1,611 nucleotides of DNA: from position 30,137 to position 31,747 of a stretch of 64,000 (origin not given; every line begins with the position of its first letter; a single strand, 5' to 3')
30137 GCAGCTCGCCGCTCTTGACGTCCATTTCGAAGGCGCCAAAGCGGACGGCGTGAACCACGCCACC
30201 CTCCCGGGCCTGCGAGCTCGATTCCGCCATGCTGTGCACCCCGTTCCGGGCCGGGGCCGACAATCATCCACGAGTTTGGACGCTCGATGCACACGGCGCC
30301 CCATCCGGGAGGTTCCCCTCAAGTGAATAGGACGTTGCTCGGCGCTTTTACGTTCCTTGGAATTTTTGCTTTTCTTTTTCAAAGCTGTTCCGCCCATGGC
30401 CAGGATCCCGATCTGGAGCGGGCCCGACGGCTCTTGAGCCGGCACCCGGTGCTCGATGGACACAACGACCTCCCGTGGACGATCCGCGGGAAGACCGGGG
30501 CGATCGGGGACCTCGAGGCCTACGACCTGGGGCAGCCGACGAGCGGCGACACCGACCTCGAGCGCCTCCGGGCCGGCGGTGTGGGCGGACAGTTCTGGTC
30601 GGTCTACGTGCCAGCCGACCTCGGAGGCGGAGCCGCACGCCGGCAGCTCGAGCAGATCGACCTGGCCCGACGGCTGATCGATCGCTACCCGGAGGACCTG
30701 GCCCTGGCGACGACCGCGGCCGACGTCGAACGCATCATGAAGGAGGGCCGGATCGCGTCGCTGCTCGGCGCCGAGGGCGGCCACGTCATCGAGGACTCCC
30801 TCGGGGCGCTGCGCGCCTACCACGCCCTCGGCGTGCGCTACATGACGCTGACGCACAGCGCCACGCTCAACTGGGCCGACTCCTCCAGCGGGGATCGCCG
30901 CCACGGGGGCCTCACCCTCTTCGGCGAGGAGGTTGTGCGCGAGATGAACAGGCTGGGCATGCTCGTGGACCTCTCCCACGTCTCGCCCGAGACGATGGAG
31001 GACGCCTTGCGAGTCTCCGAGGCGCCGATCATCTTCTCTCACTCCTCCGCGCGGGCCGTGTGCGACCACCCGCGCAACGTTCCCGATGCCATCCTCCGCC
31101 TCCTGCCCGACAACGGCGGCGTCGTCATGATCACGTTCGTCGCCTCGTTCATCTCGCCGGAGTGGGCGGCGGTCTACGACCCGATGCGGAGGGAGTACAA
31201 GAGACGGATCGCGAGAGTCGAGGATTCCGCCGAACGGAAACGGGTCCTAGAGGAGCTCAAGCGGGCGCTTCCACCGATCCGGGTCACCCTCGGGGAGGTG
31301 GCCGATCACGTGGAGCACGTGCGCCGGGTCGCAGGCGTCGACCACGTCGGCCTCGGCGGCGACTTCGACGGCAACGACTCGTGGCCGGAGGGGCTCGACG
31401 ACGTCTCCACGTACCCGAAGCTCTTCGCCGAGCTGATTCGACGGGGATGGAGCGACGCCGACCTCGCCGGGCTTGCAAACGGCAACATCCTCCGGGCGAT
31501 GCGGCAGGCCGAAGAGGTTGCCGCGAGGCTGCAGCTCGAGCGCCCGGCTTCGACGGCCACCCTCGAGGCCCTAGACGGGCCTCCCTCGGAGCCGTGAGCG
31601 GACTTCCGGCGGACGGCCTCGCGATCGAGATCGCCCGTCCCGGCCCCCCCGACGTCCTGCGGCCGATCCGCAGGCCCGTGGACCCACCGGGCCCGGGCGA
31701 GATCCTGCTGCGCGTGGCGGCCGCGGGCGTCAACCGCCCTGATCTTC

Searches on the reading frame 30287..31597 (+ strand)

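Call 68: search_protein_families(library=pfam, proteins=[window:30287-31597:+], max_evalue=0.00001)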
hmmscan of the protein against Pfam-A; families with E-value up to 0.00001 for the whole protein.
window:30287-31597:+ (436 aa): 1 family
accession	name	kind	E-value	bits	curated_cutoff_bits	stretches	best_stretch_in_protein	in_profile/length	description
PF01244.27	Peptidase_M19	-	1.1e-113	380.1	26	1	49-407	2-319/319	Membrane dipeptidase (Peptidase family M19)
